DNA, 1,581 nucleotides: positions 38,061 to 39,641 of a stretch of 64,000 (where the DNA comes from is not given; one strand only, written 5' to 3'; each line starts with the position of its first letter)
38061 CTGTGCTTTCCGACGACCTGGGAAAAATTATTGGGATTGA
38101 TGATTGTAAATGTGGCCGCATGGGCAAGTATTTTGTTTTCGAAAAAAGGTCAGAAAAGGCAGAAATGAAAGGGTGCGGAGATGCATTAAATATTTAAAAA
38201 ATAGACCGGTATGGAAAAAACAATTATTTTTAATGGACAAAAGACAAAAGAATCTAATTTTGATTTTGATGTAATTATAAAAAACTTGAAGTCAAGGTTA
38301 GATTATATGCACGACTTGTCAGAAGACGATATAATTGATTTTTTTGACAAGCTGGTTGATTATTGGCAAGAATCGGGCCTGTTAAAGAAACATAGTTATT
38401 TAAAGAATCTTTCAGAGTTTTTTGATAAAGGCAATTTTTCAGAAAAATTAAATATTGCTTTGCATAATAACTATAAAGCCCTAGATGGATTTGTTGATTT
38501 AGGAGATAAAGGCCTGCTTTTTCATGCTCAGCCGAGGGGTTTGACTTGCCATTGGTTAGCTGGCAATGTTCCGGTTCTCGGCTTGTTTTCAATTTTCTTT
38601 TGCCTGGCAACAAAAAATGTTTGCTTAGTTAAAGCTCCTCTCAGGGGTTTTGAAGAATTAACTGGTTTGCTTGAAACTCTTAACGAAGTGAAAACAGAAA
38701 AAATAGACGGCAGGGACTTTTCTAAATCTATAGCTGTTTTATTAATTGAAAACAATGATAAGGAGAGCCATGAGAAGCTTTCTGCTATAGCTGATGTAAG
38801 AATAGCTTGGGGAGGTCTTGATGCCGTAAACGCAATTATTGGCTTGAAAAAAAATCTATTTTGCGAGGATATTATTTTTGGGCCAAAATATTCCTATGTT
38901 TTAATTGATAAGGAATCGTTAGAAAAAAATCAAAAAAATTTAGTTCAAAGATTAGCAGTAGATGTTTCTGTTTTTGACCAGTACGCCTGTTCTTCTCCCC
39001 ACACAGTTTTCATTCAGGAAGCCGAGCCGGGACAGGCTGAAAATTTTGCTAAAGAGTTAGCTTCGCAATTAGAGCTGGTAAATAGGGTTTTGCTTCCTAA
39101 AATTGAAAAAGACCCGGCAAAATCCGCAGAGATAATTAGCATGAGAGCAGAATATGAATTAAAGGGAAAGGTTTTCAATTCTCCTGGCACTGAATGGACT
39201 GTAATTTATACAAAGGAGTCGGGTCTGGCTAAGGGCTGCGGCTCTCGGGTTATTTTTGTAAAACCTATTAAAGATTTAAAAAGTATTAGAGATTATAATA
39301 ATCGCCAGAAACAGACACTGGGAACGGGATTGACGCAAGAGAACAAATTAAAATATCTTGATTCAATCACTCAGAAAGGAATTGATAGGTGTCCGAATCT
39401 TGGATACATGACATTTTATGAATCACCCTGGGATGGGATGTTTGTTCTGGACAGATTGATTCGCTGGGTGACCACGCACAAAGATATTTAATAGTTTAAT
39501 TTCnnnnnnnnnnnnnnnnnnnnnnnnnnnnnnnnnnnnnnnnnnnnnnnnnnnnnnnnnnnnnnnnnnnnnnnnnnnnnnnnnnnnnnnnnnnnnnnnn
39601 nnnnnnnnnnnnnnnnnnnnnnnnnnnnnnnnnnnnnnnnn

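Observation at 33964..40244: Self-contained ACP-dependent acyl activation/reduction module nested in the sugar cluster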

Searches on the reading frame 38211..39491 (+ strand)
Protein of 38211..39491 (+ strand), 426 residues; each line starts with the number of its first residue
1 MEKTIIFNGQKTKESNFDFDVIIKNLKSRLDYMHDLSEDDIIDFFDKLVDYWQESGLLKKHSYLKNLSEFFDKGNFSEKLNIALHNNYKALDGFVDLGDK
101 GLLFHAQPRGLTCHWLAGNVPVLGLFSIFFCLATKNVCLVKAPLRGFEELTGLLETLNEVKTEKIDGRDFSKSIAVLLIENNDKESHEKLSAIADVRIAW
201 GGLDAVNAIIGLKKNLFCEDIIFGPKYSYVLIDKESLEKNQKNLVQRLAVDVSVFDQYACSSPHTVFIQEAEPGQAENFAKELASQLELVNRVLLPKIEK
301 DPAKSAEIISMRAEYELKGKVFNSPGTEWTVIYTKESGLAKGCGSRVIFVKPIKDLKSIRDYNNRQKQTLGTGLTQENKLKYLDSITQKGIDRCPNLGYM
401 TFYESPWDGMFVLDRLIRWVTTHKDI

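Call 3: search_protein_families(library=pfam, proteins=[window:38211-39491:+], max_evalue=0.01)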
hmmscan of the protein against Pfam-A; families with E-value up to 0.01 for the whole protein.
window:38211-39491:+ (426 aa): 1 family
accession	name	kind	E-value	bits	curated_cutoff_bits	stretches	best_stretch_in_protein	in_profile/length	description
PF05893.19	LuxC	-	1.3e-70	238.8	21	1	37-419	5-401/401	Acyl-CoA reductase (LuxC)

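Call 4: search_protein_families(library=ncbifam, proteins=[window:38211-39491:+], max_evalue=0.01)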
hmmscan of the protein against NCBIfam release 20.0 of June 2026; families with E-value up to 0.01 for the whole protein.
window:38211-39491:+ (426 aa): 1 family
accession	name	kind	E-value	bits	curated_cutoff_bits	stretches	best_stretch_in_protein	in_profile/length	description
NF052251.1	LCFA_red_LuxC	equivalog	8.4e-35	120.2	750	1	35-423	52-448/478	long-chain-fatty-acyl-CoA reductase LuxC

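Call 16: find_homologous_proteins(query=window:38211-39491:+, max_evalue=1e-10)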
Query window:38211-39491:+ (426 aa): 523 proteins with E <= 1e-10 among 6388 candidates; the best 120 are listed.
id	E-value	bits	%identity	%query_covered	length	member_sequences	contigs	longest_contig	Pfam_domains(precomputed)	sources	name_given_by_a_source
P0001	7.7e-284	959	99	100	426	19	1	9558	PF05893.20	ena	-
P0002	3.2e-242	822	83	100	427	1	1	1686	PF05893.20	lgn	-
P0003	8.6e-213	725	73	100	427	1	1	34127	PF05893.20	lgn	-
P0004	3.0e-199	680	70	99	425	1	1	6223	PF05893.20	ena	-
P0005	5.8e-199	679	71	100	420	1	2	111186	PF05893.20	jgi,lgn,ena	-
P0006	4.1e-189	647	66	98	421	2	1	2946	PF05893.20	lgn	-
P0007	4.3e-189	647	67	99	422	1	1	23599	PF05893.20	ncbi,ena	-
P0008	7.9e-187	639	65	100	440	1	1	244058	PF05893.20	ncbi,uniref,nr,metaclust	ncbi:hypothetical protein A2160_02590 [Candidatus Beckwithbacteria bacterium RBG_13_42_9]|uniref:Lon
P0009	2.5e-184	631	65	100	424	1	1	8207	PF05893.20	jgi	jgi:hypothetical protein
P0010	2.7e-173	595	61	100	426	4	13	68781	PF05893.20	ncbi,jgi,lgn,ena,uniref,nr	ncbi:hypothetical protein A3B32_03515 [Candidatus Uhrbacteria bacterium RIFCSPLOWO2_01_FULL_53_9]|un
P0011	4.6e-173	594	60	99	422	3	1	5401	PF05893.20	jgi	jgi:hypothetical protein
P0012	4.0e-169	581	59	100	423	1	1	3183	PF05893.20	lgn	-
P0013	6.0e-169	581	61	99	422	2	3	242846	PF05893.20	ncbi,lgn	-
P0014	1.9e-168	579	61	100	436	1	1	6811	PF05893.20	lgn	-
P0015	5.5e-166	571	59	100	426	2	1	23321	PF05893.20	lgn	-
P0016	7.3e-166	570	60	100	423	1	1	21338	PF05893.20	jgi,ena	-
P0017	1.2e-163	563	60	100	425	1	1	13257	PF05893.20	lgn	-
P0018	5.1e-162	558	63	97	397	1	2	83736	PF05893.20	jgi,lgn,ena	-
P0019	1.8e-161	556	59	99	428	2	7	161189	PF05893.20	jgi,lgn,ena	-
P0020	7.0e-161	554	57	99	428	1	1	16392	PF05893.20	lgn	-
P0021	1.8e-159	549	58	100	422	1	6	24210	PF05893.20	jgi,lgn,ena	-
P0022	3.2e-158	545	56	99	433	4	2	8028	PF05893.20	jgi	-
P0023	7.6e-158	544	55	99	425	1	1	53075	PF05893.20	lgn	-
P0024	3.8e-157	542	59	99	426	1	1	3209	PF05893.20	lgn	-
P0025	1.0e-156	540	58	100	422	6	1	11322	PF05893.20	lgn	-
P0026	2.3e-156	539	57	100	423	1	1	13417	PF05893.20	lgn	-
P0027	7.5e-155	534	55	99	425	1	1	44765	PF05893.20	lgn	-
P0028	4.8e-154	531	56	100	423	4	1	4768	PF05893.20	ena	-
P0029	1.8e-153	530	55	99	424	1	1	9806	PF05893.20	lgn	-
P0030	2.4e-153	529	56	100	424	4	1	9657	PF05893.20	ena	-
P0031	2.6e-153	529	55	100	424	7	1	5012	PF05893.20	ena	-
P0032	6.7e-152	524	55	99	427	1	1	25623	PF05893.20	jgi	-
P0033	1.9e-149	516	56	100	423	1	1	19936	PF05893.20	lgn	-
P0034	5.9e-149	515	55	99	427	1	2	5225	PF05893.20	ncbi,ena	-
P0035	1.4e-147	510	54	100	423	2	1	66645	PF05893.20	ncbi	-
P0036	6.1e-142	492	54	100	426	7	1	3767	PF05893.20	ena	-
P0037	3.0e-140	486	52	99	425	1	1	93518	PF05893.20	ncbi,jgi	-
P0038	6.1e-140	485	53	95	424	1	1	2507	PF05893.20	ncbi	-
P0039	7.1e-138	478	52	98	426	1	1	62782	PF05893.20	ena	-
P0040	1.0e-137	478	53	100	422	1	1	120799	PF05893.20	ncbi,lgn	-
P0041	4.9e-137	475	54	95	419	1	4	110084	PF05893.20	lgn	-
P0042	4.8e-136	472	50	99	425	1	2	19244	PF05893.20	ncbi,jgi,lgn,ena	-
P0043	6.9e-136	472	51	100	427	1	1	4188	PF05893.20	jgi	jgi:hypothetical protein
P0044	6.9e-136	472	50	100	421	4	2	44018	PF05893.20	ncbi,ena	-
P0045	1.3e-135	471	48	100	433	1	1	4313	PF05893.20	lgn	-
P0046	2.1e-135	470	51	99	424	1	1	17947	PF05893.20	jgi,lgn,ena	-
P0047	8.2e-135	468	50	99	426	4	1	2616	PF05893.20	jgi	-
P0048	9.6e-133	461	49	99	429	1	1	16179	PF05893.20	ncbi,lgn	-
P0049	4.1e-132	459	49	99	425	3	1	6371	PF05893.20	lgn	-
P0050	7.9e-132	458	49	99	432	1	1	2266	PF05893.20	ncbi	ncbi:MAG: acyl-CoA reductase [Nitrosopumilaceae archaeon]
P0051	2.8e-131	456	50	99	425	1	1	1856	PF05893.20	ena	-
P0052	3.0e-131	456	51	99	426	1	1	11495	PF05893.20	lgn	-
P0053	3.8e-131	456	49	99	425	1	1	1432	PF05893.20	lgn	-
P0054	5.0e-131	456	48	99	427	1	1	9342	PF05893.20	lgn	-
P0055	6.2e-131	455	50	96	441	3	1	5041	PF05893.20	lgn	-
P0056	9.9e-131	455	48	100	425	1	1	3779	PF05893.20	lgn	-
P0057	1.2e-130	454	48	99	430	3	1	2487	PF05893.20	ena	-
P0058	1.8e-130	454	47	99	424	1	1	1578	PF05893.20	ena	-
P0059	2.0e-130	454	50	95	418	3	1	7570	PF05893.20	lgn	-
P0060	2.6e-130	453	50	99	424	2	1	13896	PF05893.20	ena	-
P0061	3.2e-130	453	48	99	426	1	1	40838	PF05893.20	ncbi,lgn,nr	ncbi:MAG: hypothetical protein JXC85_05510 [Candidatus Aenigmarchaeota archaeon]|nr:hypothetical pro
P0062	3.4e-130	453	49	99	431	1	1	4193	PF05893.20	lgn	-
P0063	4.9e-130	452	48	99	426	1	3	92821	PF05893.20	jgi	jgi:hypothetical protein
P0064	2.2e-129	450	47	99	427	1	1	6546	PF05893.20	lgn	-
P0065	9.6e-129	448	48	99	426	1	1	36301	PF05893.20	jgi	jgi:hypothetical protein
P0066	4.6e-128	446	48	99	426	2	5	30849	PF05893.20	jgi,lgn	-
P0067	3.8e-127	443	48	100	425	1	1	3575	PF05893.20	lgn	-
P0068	7.6e-127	442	46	100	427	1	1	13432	PF05893.20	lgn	-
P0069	2.1e-126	440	46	100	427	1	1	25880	PF05893.20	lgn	-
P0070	3.7e-126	440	48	99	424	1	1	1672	PF05893.20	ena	-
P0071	5.5e-126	439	49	99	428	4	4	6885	PF05893.20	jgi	jgi:hypothetical protein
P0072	1.5e-125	438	47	98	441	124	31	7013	PF05893.20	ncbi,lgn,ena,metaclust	metaclust:\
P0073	2.0e-125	437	48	99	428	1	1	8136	PF05893.20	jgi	jgi:hypothetical protein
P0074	3.0e-125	437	48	97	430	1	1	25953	PF05893.20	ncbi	ncbi:MAG: acyl-CoA reductase [Candidatus Micrarchaeota archaeon]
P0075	3.6e-125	436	46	100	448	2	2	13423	PF05893.20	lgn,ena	-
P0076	4.5e-125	436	48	99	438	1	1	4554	PF05893.20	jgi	-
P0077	6.7e-125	435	47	98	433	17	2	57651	PF05893.20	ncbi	-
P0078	8.6e-125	435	47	96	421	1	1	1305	PF05893.20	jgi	jgi:hypothetical protein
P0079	1.2e-124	435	46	99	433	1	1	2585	PF05893.20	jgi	-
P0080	1.2e-124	435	47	98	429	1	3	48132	PF05893.20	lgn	-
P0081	1.2e-124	435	47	98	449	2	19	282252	PF05893.20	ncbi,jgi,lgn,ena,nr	ncbi:hypothetical protein HOC35_04490 [Candidatus Woesearchaeota archaeon]|jgi:hypothetical protein|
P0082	1.2e-124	435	47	100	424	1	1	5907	PF05893.20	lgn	-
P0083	1.4e-124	434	48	96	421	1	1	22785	PF05893.20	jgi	-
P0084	2.1e-124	434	47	95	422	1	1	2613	PF05893.20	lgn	-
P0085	7.9e-124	432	48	99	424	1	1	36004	PF05893.20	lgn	-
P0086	1.5e-123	431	53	89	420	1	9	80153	PF05893.20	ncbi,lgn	-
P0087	3.7e-123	430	48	95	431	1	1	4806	PF05893.20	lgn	-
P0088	4.5e-123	429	52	85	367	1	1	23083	PF05893.20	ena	-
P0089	6.7e-123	429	46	100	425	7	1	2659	PF05893.20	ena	-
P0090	8.2e-123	429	49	94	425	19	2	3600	PF05893.20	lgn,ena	-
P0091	1.1e-122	428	48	98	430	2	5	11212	PF05893.20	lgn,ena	-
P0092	1.5e-122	428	46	99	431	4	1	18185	PF05893.20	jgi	jgi:hypothetical protein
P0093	2.2e-122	427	46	98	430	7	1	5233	PF05893.20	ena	-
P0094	2.7e-122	427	45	100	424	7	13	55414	PF05893.20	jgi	jgi:hypothetical protein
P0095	2.9e-122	427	46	99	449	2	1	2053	PF05893.20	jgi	jgi:hypothetical protein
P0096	3.4e-122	427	47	100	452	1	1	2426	PF05893.20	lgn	-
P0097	5.9e-122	426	45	100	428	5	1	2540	PF05893.20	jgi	jgi:hypothetical protein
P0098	8.2e-122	425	47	99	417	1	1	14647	PF05893.20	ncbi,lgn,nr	ncbi:MAG: hypothetical protein KKG59_05105 [Nanoarchaeota archaeon]|nr:hypothetical protein [Nanoarc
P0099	1.3e-121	425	49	96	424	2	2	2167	PF05893.20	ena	-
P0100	1.4e-121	424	46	98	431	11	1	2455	PF05893.20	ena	-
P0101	9.9e-121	422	45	100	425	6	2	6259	PF05893.20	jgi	-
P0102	1.0e-120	422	45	100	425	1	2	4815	PF05893.20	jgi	-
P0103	1.0e-120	422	47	99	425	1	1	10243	PF05893.20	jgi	jgi:hypothetical protein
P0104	1.0e-120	422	46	100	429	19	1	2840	PF05893.20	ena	-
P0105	1.2e-120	421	45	100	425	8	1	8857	PF05893.20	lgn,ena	-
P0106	1.8e-120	421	45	98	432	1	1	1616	PF05893.20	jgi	jgi:hypothetical protein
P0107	1.9e-120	421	46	100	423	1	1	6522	PF05893.20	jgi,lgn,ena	-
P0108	2.3e-120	420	47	95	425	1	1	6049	PF05893.20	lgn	-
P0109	3.1e-120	420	49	95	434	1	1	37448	PF05893.20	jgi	jgi:hypothetical protein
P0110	3.4e-120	420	47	95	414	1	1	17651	PF05893.20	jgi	jgi:hypothetical protein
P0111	6.2e-120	419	45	99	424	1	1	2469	PF05893.20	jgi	jgi:hypothetical protein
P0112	7.3e-120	419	45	100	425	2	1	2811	PF05893.20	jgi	-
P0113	1.5e-119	418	47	95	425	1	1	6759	PF05893.20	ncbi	-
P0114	1.8e-119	418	45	100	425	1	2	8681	PF05893.20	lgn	-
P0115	2.1e-119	417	47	95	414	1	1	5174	PF05893.20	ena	-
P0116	3.5e-119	417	44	100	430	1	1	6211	PF05893.20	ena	-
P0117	4.0e-119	416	48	94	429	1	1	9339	PF05893.20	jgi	jgi:hypothetical protein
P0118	4.0e-119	416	48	100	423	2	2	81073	PF05893.20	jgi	-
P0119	4.3e-119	416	47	95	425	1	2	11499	PF05893.20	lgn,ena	-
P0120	4.4e-119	416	47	95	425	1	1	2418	PF05893.20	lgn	-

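Call 17: find_encoding_contigs(protein=P0008, flank=10000, max_places=2)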
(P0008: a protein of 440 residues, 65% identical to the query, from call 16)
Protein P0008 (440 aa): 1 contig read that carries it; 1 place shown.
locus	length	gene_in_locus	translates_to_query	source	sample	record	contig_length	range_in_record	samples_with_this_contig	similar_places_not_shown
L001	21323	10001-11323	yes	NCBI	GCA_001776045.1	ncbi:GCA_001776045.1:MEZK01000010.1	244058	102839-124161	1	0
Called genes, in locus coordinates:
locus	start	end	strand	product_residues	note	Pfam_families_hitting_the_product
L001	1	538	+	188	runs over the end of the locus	PF13302:Acetyltransf_3, PF13420:Acetyltransf_4 (weak), PF00583:Acetyltransf_1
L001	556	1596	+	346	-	PF03102:NeuB, PF08666:SAF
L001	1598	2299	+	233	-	PF02348:CTP_transf_3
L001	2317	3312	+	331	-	PF01408:GFO_IDH_MocA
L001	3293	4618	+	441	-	PF00155:Aminotran_1_2 (faint), PF01041:DegT_DnrJ_EryC1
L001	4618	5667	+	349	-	-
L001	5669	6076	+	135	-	PF01648:ACPS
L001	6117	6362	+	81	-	-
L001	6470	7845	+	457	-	PF00501:AMP-binding, PF13193:AMP-binding_C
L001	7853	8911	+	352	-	PF00465:Fe-ADH, PF13685:Fe-ADH_2, PF25137:ADH_Fe_C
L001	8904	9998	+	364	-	PF04443:LuxE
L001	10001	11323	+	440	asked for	PF05893:LuxC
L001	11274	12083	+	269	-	PF02522:Antibiotic_NAT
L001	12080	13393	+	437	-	PF16254:DUF4910, PF09940:DUF2172, PF16221:HTH_47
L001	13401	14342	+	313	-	PF13480:Acetyltransf_6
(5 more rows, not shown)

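Call 18: find_encoding_contigs(protein=P0081, flank=10000, max_places=2)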
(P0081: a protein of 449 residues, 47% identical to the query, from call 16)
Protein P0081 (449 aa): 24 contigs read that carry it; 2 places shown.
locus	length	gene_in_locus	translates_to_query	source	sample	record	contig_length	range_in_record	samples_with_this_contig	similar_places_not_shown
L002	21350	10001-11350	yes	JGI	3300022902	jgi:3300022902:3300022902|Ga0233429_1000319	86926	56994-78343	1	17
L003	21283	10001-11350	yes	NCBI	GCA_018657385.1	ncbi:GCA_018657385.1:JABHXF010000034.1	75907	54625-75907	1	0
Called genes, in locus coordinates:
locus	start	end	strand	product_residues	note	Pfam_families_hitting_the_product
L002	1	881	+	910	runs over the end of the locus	-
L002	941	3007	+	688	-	-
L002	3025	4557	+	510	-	PF01812:5-FTHF_cyc-lig, PF00763:THF_DHG_CYH, PF02882:THF_DHG_CYH_C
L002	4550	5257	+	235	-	PF17836:PglD_N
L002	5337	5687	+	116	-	PF01648:ACPS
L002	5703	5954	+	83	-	-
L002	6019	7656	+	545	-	PF00501:AMP-binding, PF13193:AMP-binding_C (weak)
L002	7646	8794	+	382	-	PF00465:Fe-ADH, PF13685:Fe-ADH_2, PF25137:ADH_Fe_C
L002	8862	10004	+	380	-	PF04443:LuxE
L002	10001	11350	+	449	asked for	PF05893:LuxC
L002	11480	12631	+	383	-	PF00155:Aminotran_1_2, PF01041:DegT_DnrJ_EryC1, PF01212:Beta_elim_lyase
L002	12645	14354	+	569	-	-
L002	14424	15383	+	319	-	PF01209:Ubie_methyltran, PF03848:TehB, PF13489:Methyltransf_23, PF02353:CMAS, PF05175:MTS, PF13847:Methyltransf_31, PF08241:Methyltransf_11, PF08242:Methyltransf_12, +3 more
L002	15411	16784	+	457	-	PF00571:CBS, PF04321:RmlD_sub_bind, PF05368:NmrA (weak), PF01073:3Beta_HSD, PF01370:Epimerase, PF02719:Polysacc_synt_2 (weak), PF13460:NAD_binding_10, PF16363:GDP_Man_Dehyd, +1 more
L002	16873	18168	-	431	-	PF01210:NAD_Gly3P_dh_N (weak), PF03446:NAD_binding_2, PF03721:UDPG_MGDP_dh_N, PF00984:UDPG_MGDP_dh, PF03720:UDPG_MGDP_dh_C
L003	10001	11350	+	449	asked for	PF05893:LuxC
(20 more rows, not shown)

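Call 23: find_related_loci(query=A1, collection=genome_contigs, flank=10000)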
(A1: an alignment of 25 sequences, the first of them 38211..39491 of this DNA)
Query A1 (426 aa) in genome_contigs; peptide patterns used: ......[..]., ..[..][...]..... (x = any residue, [..] = any of these).
77 stretches matched a pattern; 59 encode a relative of the query (tblastn E <= 1e-3); 59 distinct loci.
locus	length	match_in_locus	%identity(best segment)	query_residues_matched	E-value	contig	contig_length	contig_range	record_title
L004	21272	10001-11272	61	1-424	2e-179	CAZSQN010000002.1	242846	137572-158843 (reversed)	MAG TPA_asm: uncultured Gammaproteobacteria bacterium isolate binchicken_co125_790 genome assembly, contig: NODE_93_leng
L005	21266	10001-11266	59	4-425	2e-169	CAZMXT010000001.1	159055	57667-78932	MAG TPA_asm: uncultured Pseudomonadales bacterium isolate SRP128246_co1_515 genome assembly, contig: NODE_25_length_1590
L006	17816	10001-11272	52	3-425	5e-146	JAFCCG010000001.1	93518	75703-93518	MAG: Chloroflexi bacterium isolate AB_1215_Bin_59 AB_1215_Bin_59.fna_scaffold_259, whole genome shotgun sequence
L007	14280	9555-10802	52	8-424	2e-141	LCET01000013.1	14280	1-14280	MAG: Candidatus Woesebacteria bacterium GW2011_GWC1_42_9 UV51_C0013, whole genome shotgun sequence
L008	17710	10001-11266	50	3-424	6e-141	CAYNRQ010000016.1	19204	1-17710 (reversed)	MAG TPA_asm: uncultured archaeon isolate binchicken_co19_608 genome assembly, contig: NODE_4511_length_19204_cov_9.43412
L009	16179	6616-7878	49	3-423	9e-138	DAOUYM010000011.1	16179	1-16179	MAG TPA_asm: Candidatus Aenigmatarchaeota archaeon isolate CSMAG_927 CSMAG_927_k141_4734264_length_16179_cov_11.9849, wh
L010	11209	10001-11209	50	1-406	2e-133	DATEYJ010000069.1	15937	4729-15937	MAG TPA_asm: archaeon isolate SMAG_U8442 k141_70369, whole genome shotgun sequence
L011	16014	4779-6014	48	14-425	5e-133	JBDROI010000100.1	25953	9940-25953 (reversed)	MAG: Candidatus Micrarchaeota archaeon isolate MEGAHIT-group-1.946 k141_7739438, whole genome shotgun sequence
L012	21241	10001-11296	47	7-424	3e-132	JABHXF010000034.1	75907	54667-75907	MAG: Candidatus Woesearchaeota archaeon isolate SI047_bin3 k141_1023309, whole genome shotgun sequence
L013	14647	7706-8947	47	5-425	6e-128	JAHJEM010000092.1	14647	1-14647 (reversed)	MAG: Nanoarchaeota archaeon isolate Modern_marine_glass_biofilm.mb.128 Modern_marine_gla.mb.128_k141_761164, whole genom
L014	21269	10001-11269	48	3-424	4e-139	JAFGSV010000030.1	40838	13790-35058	MAG: Candidatus Aenigmatarchaeota archaeon isolate Zod_Metabat.932 k87_13657272, whole genome shotgun sequence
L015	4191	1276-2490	47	22-425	3e-128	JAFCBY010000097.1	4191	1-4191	Candidatus Falkowbacteria bacterium isolate AB_1215_Bin_116 AB_1215_Bin_116.fna_scaffold_57379, whole genome shotgun seq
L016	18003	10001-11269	48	1-424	3e-125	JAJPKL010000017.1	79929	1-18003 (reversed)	MAG: Thaumarchaeota archaeon isolate Centralia_MAG_78 k107_26359507, whole genome shotgun sequence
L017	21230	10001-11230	47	18-424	9e-124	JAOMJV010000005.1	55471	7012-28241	Nitrosopumilus sp. isolate AH-541-E13 AH-541-E13_NODE_5, whole genome shotgun sequence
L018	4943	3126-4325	47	23-424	4e-124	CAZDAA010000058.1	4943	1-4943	MAG TPA_asm: uncultured Candidatus Nitrosopelagicus sp. isolate SRP092796_co6_9 genome assembly, contig: NODE_38684_leng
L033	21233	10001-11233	33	19-421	3e-70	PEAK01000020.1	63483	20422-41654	MAG: Magnetococcales bacterium isolate HA3dbin1 scaffold21, whole genome shotgun sequence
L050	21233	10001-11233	32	10-419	4e-61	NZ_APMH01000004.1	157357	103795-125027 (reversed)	Clostridium tyrobutyricum DSM 2637 = ATCC 25755 = JCM 11008 strain ATCC 25755 contig4, whole genome shotgun sequence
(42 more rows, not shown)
